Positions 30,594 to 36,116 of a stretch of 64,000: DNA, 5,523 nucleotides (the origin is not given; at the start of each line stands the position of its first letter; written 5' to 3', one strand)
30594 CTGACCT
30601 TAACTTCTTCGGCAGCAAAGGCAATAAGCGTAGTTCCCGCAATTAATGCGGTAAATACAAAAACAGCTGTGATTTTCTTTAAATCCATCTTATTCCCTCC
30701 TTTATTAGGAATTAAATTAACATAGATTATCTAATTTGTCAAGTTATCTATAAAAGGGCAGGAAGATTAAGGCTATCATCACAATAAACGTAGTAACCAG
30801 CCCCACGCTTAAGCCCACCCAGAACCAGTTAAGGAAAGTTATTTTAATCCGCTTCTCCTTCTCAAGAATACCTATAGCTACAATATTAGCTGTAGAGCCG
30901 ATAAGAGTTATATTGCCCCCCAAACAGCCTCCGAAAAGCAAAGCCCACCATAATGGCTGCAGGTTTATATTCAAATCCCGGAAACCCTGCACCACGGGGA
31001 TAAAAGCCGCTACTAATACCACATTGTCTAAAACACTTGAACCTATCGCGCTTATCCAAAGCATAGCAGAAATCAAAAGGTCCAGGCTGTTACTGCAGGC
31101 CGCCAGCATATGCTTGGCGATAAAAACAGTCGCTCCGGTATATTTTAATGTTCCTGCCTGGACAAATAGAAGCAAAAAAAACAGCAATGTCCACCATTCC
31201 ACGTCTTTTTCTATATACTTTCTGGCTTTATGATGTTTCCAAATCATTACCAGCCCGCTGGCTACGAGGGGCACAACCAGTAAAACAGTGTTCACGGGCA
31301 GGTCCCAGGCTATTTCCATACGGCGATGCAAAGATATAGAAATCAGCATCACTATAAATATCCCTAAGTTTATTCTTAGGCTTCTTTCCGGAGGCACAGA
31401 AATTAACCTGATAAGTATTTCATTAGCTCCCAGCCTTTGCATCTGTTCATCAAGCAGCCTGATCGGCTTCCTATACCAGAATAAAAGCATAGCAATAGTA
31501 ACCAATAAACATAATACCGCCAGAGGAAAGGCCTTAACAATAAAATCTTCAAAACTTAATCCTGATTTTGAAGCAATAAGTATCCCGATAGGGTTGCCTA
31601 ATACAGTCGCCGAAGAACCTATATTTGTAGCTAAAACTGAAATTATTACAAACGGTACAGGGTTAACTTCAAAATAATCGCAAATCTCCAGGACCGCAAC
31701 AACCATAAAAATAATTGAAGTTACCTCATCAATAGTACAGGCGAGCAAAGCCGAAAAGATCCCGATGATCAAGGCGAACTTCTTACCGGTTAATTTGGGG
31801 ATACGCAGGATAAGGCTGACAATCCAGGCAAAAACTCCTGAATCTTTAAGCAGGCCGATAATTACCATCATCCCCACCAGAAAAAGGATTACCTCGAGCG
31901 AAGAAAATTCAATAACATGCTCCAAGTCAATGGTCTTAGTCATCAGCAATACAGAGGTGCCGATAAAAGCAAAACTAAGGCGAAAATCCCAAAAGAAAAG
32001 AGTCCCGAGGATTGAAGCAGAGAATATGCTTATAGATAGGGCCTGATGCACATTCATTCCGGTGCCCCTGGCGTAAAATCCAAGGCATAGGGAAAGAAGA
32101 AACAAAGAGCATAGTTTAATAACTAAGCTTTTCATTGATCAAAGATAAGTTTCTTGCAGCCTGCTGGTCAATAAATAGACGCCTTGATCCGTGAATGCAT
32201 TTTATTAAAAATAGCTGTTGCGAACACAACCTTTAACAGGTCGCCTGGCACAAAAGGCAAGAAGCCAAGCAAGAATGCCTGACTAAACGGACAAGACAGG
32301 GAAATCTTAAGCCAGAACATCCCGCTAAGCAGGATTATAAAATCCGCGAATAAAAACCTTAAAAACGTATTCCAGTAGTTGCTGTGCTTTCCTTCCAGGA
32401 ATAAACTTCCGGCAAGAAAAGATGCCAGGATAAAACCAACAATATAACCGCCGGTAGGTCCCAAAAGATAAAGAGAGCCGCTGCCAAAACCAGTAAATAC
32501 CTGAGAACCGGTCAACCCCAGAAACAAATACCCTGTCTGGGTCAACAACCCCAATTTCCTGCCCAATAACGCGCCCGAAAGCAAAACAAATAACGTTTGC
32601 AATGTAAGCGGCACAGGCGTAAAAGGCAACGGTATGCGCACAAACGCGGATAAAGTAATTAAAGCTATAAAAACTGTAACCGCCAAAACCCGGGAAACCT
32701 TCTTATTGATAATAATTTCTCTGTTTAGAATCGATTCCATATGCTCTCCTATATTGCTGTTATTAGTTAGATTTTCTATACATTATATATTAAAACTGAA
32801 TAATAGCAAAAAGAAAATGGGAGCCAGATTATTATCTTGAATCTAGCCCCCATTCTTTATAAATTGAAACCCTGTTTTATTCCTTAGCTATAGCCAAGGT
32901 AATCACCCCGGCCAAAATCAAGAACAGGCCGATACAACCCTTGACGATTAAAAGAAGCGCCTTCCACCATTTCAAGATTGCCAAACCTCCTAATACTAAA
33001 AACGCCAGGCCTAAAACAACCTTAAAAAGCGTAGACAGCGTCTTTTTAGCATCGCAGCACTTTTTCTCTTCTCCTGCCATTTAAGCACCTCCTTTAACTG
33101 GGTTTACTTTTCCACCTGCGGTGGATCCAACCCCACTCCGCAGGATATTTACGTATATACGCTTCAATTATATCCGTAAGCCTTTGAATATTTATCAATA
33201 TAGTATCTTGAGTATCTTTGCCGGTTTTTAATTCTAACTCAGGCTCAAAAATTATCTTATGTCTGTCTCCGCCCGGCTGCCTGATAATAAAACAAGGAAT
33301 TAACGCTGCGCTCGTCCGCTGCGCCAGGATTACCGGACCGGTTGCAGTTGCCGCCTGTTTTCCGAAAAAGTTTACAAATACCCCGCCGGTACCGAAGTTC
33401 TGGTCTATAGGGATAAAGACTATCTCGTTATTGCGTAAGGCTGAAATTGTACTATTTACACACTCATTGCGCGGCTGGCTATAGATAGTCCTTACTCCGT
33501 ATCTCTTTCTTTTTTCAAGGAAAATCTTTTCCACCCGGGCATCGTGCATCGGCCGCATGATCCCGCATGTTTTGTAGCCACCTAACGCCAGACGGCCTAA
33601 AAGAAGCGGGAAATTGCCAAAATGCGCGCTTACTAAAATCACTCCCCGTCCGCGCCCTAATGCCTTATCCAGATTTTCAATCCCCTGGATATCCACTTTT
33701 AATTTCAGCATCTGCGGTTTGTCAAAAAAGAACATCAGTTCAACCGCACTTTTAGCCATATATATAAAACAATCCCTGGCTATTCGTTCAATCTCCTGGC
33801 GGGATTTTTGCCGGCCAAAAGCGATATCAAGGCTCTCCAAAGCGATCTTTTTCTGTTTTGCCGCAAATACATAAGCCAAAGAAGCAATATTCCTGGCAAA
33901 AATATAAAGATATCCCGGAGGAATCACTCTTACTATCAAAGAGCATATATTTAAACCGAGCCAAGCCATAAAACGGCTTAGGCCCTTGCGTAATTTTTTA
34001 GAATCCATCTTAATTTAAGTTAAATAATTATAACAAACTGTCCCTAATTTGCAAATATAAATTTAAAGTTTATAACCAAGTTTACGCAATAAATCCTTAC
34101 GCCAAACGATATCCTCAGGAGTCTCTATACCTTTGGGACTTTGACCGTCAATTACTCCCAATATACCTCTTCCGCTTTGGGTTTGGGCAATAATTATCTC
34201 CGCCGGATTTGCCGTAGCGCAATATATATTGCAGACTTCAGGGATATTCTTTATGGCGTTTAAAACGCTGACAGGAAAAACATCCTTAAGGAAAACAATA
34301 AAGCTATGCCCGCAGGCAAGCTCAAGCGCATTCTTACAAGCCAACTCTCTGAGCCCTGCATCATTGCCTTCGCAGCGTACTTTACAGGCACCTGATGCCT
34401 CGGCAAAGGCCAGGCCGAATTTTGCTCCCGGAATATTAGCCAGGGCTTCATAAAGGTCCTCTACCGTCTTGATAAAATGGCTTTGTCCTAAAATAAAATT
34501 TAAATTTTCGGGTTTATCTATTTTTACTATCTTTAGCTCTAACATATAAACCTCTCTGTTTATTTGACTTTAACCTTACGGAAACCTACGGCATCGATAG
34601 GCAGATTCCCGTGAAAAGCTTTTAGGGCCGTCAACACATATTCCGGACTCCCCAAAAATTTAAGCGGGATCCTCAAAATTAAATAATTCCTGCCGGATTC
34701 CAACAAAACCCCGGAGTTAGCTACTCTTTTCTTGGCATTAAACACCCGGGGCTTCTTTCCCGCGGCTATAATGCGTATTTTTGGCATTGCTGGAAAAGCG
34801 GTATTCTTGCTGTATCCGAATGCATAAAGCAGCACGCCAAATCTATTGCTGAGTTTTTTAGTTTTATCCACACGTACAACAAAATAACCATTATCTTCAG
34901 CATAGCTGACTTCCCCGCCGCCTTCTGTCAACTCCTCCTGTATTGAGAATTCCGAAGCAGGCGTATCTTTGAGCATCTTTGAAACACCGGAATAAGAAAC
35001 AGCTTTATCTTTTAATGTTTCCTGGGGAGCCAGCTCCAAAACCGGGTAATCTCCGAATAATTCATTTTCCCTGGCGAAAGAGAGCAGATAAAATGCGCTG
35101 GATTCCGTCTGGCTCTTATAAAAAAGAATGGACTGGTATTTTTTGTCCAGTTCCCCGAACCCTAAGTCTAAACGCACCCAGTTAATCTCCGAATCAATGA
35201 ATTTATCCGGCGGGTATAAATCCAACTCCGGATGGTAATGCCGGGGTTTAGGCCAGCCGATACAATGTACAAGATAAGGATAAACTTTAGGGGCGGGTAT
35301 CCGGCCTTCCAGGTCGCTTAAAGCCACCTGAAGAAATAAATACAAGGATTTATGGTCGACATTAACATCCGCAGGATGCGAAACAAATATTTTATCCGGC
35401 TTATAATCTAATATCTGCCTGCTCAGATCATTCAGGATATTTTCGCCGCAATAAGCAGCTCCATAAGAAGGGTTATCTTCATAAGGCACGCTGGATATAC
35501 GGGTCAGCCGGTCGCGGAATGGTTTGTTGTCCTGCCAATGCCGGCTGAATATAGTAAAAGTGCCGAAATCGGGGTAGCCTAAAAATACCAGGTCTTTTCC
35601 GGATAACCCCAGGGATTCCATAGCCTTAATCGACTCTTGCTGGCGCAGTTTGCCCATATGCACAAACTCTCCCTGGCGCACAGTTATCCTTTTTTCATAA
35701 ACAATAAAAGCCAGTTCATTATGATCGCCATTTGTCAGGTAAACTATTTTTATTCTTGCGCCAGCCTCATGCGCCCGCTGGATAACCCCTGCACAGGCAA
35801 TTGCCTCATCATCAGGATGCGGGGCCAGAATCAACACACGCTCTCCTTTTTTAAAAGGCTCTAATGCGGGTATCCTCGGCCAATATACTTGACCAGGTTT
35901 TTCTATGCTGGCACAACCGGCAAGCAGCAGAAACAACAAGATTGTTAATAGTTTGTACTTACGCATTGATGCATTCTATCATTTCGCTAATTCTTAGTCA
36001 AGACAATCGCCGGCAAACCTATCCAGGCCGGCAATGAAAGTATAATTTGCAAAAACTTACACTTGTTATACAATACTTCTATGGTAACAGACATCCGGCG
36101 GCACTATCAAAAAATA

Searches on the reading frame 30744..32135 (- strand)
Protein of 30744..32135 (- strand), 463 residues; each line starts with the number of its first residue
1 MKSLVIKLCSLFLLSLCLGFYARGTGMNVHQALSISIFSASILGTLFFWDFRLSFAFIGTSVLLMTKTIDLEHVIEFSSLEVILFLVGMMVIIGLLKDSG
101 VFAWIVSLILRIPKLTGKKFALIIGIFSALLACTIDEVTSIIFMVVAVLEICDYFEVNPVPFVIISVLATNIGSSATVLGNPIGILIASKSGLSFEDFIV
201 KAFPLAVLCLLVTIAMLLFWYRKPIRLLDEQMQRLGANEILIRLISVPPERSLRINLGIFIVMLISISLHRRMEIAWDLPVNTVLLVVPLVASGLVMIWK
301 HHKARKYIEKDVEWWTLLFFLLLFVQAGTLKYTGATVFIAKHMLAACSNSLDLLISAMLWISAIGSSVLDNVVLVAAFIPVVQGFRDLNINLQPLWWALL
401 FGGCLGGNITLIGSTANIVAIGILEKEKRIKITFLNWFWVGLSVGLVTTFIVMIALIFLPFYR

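Call 11: search_protein_families(library=pfam, proteins=[window:30744-32135:-])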
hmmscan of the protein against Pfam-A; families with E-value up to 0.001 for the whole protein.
window:30744-32135:- (463 aa): 2 families
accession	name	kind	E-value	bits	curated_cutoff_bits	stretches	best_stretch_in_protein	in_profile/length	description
PF03600.22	CitMHS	-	9e-50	170.1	31.9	1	56-402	15-336/336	Citrate transporter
PF02040.21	ArsB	-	4e-08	33.5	22.2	1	64-456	34-419/423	Arsenical pump membrane protein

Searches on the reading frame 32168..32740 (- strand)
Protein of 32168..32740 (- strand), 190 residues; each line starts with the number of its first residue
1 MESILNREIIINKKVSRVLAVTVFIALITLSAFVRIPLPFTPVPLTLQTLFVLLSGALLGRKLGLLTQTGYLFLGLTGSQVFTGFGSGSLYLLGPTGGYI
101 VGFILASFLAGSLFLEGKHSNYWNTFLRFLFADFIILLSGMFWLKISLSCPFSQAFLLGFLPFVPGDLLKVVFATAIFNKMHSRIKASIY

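Call 11: search_protein_families(library=pfam, proteins=[window:32168-32740:-])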
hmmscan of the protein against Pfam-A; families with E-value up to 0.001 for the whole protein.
window:32168-32740:- (190 aa): 1 family
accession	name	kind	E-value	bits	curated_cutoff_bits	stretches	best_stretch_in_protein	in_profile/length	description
PF02632.19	BioY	-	1.9e-38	132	25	1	40-182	1-139/140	BioY family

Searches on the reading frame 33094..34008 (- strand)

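Call 11: search_protein_families(library=pfam, proteins=[window:33094-34008:-])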
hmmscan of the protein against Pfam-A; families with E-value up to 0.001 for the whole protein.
window:33094-34008:- (304 aa): 1 family
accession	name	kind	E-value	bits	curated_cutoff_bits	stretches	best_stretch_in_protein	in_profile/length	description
PF03279.18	Lip_A_acyltrans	-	1.1e-55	189.4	22.3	1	5-300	6-294/295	Bacterial lipid A biosynthesis acyltransferase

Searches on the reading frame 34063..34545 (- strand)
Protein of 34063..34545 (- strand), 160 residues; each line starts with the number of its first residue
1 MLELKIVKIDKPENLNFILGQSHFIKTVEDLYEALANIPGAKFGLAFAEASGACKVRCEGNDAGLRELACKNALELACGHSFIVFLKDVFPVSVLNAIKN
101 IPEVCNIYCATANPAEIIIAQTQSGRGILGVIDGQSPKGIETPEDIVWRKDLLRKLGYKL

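Call 11: search_protein_families(library=pfam, proteins=[window:34063-34545:-])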
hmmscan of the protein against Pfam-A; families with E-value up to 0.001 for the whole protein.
window:34063-34545:- (160 aa): 1 family
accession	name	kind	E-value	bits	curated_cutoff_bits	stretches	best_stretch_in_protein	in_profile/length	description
PF04008.19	Adenosine_kin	-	2.9e-70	235.4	25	1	7-159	1-154/154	Adenosine specific kinase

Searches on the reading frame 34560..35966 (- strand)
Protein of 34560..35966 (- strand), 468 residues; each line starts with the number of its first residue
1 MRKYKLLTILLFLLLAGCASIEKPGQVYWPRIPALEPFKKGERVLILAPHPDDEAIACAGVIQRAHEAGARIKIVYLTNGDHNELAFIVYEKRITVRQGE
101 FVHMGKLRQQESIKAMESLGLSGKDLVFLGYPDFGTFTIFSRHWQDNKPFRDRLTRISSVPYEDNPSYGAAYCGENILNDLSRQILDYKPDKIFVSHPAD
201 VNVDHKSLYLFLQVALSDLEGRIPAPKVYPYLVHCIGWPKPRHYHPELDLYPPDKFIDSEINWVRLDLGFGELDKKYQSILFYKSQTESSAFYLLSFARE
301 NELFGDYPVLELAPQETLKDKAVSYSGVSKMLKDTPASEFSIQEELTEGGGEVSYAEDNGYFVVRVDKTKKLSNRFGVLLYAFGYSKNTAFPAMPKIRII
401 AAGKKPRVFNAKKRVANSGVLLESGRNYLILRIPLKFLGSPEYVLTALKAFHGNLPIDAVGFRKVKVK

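Call 11: search_protein_families(library=pfam, proteins=[window:34560-35966:-])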
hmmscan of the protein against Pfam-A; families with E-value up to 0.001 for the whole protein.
window:34560-35966:- (468 aa): 1 family
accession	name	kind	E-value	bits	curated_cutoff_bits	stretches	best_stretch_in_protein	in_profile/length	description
PF02585.22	PIG-L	-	5.5e-24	85.6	28.2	1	45-212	1-125/129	GlcNAc-PI de-N-acetylase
